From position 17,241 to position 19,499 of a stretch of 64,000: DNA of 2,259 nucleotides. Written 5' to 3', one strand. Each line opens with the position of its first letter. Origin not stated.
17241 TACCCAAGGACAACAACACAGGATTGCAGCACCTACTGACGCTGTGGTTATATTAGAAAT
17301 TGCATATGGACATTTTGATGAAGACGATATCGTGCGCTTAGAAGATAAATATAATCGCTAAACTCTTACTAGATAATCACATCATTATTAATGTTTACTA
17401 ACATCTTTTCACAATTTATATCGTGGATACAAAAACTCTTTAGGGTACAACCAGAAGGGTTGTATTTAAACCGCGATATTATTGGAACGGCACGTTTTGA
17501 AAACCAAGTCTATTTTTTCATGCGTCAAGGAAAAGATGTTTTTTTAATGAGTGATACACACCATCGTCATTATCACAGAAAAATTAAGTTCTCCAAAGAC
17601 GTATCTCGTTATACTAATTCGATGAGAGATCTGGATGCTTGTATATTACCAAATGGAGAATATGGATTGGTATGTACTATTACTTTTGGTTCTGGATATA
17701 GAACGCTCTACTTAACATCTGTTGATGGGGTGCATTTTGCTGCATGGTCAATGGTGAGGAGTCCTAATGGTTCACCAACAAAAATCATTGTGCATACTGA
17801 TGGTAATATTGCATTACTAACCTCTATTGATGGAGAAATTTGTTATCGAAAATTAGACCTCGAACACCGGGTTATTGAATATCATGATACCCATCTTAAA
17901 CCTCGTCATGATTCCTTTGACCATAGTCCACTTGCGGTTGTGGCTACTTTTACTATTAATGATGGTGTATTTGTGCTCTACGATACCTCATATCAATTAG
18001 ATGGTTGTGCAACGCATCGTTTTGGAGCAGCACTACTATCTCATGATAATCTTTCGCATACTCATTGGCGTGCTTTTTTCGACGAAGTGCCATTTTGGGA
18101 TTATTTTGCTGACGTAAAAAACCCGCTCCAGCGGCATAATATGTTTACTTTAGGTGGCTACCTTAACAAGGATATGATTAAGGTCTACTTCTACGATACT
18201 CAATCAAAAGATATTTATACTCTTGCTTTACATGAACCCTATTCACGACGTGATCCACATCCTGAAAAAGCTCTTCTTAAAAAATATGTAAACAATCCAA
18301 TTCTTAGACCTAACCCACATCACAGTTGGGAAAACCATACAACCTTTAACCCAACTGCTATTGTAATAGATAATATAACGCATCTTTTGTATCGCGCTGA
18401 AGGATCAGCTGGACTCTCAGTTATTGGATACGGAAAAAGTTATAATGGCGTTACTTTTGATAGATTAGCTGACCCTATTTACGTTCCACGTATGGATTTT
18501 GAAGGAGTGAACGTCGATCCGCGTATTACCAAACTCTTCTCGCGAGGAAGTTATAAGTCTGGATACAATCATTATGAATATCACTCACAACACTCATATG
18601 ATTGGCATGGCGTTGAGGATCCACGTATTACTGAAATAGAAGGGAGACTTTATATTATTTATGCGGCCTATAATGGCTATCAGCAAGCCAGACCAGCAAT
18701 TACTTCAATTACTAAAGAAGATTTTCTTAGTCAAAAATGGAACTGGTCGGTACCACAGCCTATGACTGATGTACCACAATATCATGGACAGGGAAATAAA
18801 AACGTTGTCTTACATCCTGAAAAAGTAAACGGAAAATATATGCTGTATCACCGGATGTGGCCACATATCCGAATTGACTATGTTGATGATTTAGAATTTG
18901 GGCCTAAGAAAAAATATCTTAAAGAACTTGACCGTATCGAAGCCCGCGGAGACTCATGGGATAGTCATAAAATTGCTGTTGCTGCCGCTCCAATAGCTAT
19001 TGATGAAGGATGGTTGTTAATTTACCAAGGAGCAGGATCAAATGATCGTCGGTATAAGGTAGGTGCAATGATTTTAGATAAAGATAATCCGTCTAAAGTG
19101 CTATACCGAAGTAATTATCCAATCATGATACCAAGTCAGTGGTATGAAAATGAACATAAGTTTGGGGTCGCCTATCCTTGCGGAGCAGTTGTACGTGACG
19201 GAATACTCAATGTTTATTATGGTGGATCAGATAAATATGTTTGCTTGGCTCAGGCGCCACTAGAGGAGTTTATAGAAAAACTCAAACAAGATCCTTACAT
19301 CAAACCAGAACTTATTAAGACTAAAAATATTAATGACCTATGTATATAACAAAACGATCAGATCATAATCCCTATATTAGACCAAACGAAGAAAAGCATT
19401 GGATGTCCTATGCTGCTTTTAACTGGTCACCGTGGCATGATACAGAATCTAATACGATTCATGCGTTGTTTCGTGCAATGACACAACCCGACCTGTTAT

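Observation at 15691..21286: Mannoside phosphorylase locus with two tandem double-domain GH130-like proteins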

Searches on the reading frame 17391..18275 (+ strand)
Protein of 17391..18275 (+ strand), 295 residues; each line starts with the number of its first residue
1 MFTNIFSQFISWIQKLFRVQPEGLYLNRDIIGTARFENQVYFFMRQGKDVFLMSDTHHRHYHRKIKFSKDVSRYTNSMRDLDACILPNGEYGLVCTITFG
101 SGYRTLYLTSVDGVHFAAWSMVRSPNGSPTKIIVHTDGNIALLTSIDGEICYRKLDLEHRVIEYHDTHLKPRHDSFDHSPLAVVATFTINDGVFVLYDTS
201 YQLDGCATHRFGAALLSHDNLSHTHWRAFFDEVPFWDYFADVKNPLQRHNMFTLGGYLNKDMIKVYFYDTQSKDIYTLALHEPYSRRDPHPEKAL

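Call 6: search_protein_families(library=pfam, proteins=[window:17391-18275:+], max_evalue=10)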
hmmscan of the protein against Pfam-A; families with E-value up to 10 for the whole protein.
window:17391-18275:+ (295 aa): 0 families

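Call 41: predict_structure(alignment_id=A2)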
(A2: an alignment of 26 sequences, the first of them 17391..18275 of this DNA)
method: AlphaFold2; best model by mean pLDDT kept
length: 295 residues; sequences in the alignment: 26
mean_pLDDT: 85.3   pTM: 0.81
mean pLDDT of the five models: 85.3, 84.2, 83.6, 83.5, 82.3
residues with pLDDT >= 90: 171; 70-90: 78; 50-70: 27; < 50: 19
segments of 3 or more residues with pLDDT < 50: 18-25, 285-295
pLDDT, mean of each block of 10 residues (from residue 1): 68 59 61 91 94 75 92 96 96 97 97 96 94 94 97 92 94 90 94 94 83 93 86 75 70 89 90 88 54 37
secondary structure, 60 per line:
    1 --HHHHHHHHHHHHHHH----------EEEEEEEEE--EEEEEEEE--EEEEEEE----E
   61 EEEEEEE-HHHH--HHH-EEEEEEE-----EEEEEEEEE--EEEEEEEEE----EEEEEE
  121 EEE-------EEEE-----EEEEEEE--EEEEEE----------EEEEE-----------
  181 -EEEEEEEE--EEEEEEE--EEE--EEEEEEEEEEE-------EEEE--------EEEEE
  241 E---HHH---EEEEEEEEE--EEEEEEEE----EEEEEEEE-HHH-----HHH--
elements in order: H3-17 E28-36 E39-46 E49-55 E60-67 H69-72 E79-85 E91-99 E102-110 E115-123 E131-134 E140-146 E149-154 E165-169 E182-189 E192-198 E201-203 E206-216 E224-227 E236-241 E251-259 E262-269 E274-281

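Call 43: fold_search(model_id=the predicted structure, library=pdb)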
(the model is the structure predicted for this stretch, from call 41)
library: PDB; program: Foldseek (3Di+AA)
matches with E <= 10: 932; with E <= 0.001: 123
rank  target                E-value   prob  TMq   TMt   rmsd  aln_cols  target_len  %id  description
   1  9gph_B                4.4e-08  1.00  0.62  0.62   4.8       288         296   17  Teth514_1788 1,2-beta-oligomannan phosphorylase in complex with mannose (-1) and phosphate (released 2025-09-17)
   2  9gph_A                7.4e-08  1.00  0.62  0.61   4.8       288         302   17  Teth514_1788 1,2-beta-oligomannan phosphorylase in complex with mannose (-1) and phosphate (released 2025-09-17)
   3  3taw                  7.8e-08  1.00  0.60  0.52   5.8       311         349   15  Crystal structure of a putative glycoside hydrolase (BDI_3141) from Parabacteroides distasonis ATCC 8503 at 1.70 A resol (released 2011-08-24)
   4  3r67_D                8.6e-08  1.00  0.59  0.52   5.7       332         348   12  Crystal structure of a putative glycosidase (BT_4094) from BACTEROIDES THETAIOTAOMICRON VPI-5482 at 2.30 A resolution (released 2011-04-13)
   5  5a7v_A                9.0e-08  1.00  0.61  0.51   5.3       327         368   13  The GH130 family of mannoside phosphorylases contains glycoside hydrolases that target beta-1,2 mannosidic linkages in (released 2015-08-26)
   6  5a7v_B                2.1e-07  1.00  0.59  0.50   5.9       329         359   13  The GH130 family of mannoside phosphorylases contains glycoside hydrolases that target beta-1,2 mannosidic linkages in (released 2015-08-26)
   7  3cu9                  3.1e-07  1.00  0.49  0.47   7.1       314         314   11  High resolution crystal structure of 1,5-alpha-L-arabinanase from Geobacillus Stearothermophilus (released 2009-04-21)
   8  7fir_C                3.6e-07  1.00  0.63  0.61   5.3       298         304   13  The crystal structure of beta-1,2-mannobiose phosphorylase in complex with 1,4-mannobiose (released 2022-01-05)
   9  7fip_A                3.9e-07  1.00  0.63  0.61   4.8       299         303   13  The native structure of beta-1,2-mannobiose phosphorylase from Thermoanaerobacter sp. (released 2022-01-05)
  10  3r67_A                5.1e-07  1.00  0.61  0.53   5.3       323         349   13  Crystal structure of a putative glycosidase (BT_4094) from BACTEROIDES THETAIOTAOMICRON VPI-5482 at 2.30 A resolution (released 2011-04-13)
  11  3qc2_B                5.1e-07  1.00  0.61  0.52   5.1       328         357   12  Crystal structure of a glycosyl hydrolase (BACOVA_03624) from Bacteroides ovatus at 2.30 A resolution (released 2011-02-09)
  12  3d5y                  5.3e-07  1.00  0.49  0.47   7.0       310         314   12  High resolution crystal structure of 1,5-alpha-arabinanase catalytic mutant (AbnBE201A) (released 2009-04-21)
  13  4onz                  5.6e-07  1.00  0.57  0.51   6.0       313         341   14  Crystal structure of a putative glycoside hydrolase (BACOVA_02161) from Bacteroides ovatus ATCC 8483 at 1.85 A resolutio (released 2014-02-26)
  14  1vkd_B                5.9e-07  1.00  0.59  0.54   5.8       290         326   12  Crystal structure of a predicted glycosidase (tm1225) from thermotoga maritima msb8 at 2.10 A resolution (released 2004-05-25)
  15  4udg_A                6.9e-07  1.00  0.60  0.56   4.7       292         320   14  Crystal structure of b-1,4-mannopyranosyl-chitobiose phosphorylase at 1.60 Angstrom in complex with N-acetylglucosamin (released 2015-05-27)
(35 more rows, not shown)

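Call 56: search_protein_representatives(protein=window:17391-18275:+)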
Query: 295 residues. Proteins with E-value up to 0.001 (for the whole library): 14; up to 1e-10: 1; up to 1e-30: 1. The best 14 are listed.
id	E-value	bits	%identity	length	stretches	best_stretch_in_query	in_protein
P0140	1.7e-65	237.6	42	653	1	26-294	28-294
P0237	2.0e-09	53.5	33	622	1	167-291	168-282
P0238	4.7e-08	49.0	27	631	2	98-293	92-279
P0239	2.3e-07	46.8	42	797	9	94-123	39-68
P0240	2.1e-06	43.6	38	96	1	29-96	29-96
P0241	1.2e-05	41.1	25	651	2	162-286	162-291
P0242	2.7e-05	39.9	30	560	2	167-290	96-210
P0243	5.0e-05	39.1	30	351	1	167-279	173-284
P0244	1.1e-04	37.9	27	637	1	163-293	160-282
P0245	1.1e-04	37.9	30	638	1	150-294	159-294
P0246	1.6e-04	37.4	28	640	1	97-267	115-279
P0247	2.8e-04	36.6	30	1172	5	99-129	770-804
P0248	5.7e-04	35.6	30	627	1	159-285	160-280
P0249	7.2e-04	35.3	31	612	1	163-287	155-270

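Call 69: search_protein_families(library=ncbifam, proteins=[window:17391-18275:+], max_evalue=1)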
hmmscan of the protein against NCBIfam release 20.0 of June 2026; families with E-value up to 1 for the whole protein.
window:17391-18275:+ (295 aa): 0 families

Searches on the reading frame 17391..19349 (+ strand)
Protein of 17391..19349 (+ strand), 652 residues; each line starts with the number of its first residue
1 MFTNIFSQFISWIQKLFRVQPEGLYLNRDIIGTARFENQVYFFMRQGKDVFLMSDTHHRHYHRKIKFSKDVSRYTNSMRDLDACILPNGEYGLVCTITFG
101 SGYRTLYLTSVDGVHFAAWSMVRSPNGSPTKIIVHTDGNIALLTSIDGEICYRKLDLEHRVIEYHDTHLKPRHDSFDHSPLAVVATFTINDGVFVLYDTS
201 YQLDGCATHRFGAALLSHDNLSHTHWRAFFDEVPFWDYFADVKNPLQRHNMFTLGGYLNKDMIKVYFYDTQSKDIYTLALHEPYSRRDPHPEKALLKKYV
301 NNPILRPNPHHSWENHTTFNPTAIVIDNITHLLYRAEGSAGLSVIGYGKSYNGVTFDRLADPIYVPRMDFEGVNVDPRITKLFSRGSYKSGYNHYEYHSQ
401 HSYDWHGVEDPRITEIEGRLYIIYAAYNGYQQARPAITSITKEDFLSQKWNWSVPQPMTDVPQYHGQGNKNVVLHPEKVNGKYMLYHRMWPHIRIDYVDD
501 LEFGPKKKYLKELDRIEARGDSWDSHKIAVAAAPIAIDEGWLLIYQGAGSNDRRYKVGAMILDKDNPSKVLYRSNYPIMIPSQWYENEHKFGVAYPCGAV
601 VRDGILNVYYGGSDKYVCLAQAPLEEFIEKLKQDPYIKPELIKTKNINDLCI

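Call 3: search_protein_families(library=pfam, proteins=[window:17391-19349:+], max_evalue=0.01)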
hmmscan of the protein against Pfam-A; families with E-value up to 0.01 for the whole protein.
window:17391-19349:+ (652 aa): 1 family
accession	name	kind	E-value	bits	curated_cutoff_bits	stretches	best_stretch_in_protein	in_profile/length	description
PF04041.19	Glyco_hydro_130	-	4.1e-47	161.1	26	2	400-632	91-319/320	beta-1,4-mannooligosaccharide phosphorylase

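Call 4: search_protein_families(library=ncbifam, proteins=[window:17391-19349:+], max_evalue=0.01)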
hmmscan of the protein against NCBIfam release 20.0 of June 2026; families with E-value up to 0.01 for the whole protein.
window:17391-19349:+ (652 aa): 3 families
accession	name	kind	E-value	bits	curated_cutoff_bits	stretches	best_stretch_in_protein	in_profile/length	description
NF052550.1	BManbPhaseBMBP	equivalog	4.1e-61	206.9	450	2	400-623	82-290/296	beta-1,2-mannobiose phosphorylase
NF050092.1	BtaManbiosPhlase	equivalog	2e-40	138.8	550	1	400-631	131-350/351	BtaManbiosPhlase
NF058598.1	BetMansidBT3780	equivalog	2.2e-24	86.2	550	2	399-620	120-360/366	beta-1,2-mannosidase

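Call 8: search_solved_structures(query=window:17391-19346:+, max_evalue=0.01, show_alignments=1)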
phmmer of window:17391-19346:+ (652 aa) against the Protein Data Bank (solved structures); distinct sequences matched with E-value up to 0.01: 18.
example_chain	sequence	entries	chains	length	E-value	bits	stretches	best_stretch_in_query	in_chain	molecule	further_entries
9fj8_A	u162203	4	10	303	4.1e-39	137.6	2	403-621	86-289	1,2-beta-oligomannan phosphorylase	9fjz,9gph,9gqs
7fip_A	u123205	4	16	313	2.9e-38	134.8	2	406-621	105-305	Beta-1,2-mannobiose phosphorylase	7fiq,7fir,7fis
9erg_A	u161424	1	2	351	1.9e-24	89.1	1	468-629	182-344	Uhgb_MS mannoside synthase from an unknown human gut bacterium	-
9erh_A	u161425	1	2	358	1.9e-24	89.1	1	468-629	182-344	Uhgb_MS mannoside synthase from an unknown human gut bacterium in complex with 1,2-beta-ma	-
9eqq_A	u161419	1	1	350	2e-24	89.1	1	468-629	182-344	Uhgb_MS mannoside synthase from an unknown human gut bacterium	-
5b0p_A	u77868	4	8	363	4.3e-24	88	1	401-633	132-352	Lin0857 protein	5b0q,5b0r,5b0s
1vkd_A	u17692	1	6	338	7.9e-23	83.8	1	461-633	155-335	conserved hypothetical protein TM1225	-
5ayd_A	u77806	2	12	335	2.5e-19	72.2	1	468-633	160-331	Beta-1,4-mannooligosaccharide phosphorylase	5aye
4udk_E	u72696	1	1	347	5.5e-16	61.2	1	409-633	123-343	UHGB_MP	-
4udg_A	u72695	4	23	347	5.5e-16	61.2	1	409-633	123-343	UHGB_MP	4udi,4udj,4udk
4onz_A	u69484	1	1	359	7.2e-16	60.8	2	403-621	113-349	putative glycoside hydrolase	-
3r67_A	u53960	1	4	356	7.5e-13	50.8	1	312-620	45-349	putative Glycosidase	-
3taw_A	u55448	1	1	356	4.8e-12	48.1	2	311-378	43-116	Hypothetical glycoside hydrolase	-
3qc2_A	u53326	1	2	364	1.1e-11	46.9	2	398-620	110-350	glycosyl hydrolase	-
5a7v_B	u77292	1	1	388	6.3e-10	41.1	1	310-398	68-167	PUTATIVE GLYCOSIDASE PH117-RELATED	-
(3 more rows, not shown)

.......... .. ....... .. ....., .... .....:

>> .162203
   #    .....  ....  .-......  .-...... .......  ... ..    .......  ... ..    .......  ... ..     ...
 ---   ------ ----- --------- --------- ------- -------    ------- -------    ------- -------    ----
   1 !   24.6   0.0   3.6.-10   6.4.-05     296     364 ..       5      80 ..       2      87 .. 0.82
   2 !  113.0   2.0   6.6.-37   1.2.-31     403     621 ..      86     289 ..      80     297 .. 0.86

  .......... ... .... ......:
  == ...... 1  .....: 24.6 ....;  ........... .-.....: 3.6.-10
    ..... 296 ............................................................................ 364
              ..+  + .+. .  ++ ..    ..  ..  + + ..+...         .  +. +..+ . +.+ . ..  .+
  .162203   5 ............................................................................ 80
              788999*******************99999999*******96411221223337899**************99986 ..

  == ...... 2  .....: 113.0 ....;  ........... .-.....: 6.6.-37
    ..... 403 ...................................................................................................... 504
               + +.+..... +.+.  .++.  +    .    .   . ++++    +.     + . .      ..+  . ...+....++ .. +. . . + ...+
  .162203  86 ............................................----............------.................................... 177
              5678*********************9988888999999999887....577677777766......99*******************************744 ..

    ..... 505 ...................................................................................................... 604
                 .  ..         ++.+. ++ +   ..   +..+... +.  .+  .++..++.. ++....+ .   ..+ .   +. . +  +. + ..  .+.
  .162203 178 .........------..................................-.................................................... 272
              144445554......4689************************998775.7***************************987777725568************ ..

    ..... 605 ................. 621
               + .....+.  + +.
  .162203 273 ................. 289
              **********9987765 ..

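Call 12: find_homologous_proteins(query=window:17391-19346:+, max_evalue=0.00001)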
Query window:17391-19346:+ (652 aa): 388 proteins with E <= 0.00001 among 5446 candidates; the best 120 are listed.
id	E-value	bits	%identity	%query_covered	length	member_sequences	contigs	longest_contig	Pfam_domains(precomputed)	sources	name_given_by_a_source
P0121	0.0e+0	1183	76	100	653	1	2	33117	PF04041.20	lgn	-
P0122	0.0e+0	1171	75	100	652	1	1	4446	PF04041.20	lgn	-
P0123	0.0e+0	1151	74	99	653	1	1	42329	PF04041.20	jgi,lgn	jgi:predicted GH43/DUF377 family glycosyl hydrolase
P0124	0.0e+0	1126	73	100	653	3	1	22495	PF04041.20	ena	-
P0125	0.0e+0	1126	71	100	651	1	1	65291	PF04041.20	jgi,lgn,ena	-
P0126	0.0e+0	1116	72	100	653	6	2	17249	PF04041.20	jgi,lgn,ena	-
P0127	0.0e+0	1090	71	99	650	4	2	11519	PF04041.20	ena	-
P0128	0.0e+0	1053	68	100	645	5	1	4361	PF04041.20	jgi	jgi:predicted GH43/DUF377 family glycosyl hydrolase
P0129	0.0e+0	1021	66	100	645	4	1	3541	PF04041.20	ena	-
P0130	3.7e-296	1002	64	99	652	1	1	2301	PF04041.20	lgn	-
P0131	2.5e-291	986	65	99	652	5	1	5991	PF04041.20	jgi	-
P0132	8.9e-280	948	63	100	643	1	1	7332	PF04041.20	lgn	-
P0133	2.7e-270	917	61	99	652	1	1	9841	PF04041.20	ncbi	-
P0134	7.5e-269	912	59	100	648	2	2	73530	PF04041.20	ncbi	-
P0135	7.8e-269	912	61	100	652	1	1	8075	PF04041.20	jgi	jgi:predicted GH43/DUF377 family glycosyl hydrolase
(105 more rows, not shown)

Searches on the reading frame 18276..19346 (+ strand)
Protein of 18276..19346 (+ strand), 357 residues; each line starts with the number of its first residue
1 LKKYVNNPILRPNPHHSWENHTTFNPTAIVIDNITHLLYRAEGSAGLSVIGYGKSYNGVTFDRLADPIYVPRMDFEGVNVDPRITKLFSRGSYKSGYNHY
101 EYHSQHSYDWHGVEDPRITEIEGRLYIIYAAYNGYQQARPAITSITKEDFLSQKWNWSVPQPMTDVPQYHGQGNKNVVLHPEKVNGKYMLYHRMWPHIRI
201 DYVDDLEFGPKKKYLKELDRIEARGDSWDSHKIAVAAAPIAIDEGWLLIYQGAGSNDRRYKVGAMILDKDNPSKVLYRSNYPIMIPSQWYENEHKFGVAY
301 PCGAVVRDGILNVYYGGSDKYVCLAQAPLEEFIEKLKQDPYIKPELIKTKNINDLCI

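Call 6: search_protein_families(library=pfam, proteins=[window:18276-19346:+], max_evalue=10)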
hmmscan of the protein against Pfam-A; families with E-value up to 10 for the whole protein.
window:18276-19346:+ (357 aa): 1 family
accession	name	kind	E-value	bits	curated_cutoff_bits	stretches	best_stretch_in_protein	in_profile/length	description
PF04041.19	Glyco_hydro_130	-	6e-48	163.9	26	2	105-337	91-319/320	beta-1,4-mannooligosaccharide phosphorylase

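Call 69: search_protein_families(library=ncbifam, proteins=[window:18276-19346:+], max_evalue=1)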
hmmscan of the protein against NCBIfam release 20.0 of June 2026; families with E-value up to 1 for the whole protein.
window:18276-19346:+ (357 aa): 3 families
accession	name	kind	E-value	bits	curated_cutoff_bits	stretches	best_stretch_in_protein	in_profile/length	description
NF052550.1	BManbPhaseBMBP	equivalog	1.1e-60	205.5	450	2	105-328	82-290/296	beta-1,2-mannobiose phosphorylase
NF050092.1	BtaManbiosPhlase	equivalog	2.7e-41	141.6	550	1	105-336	131-350/351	BtaManbiosPhlase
NF058598.1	BetMansidBT3780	equivalog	2.3e-25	89.5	550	2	104-325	120-360/366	beta-1,2-mannosidase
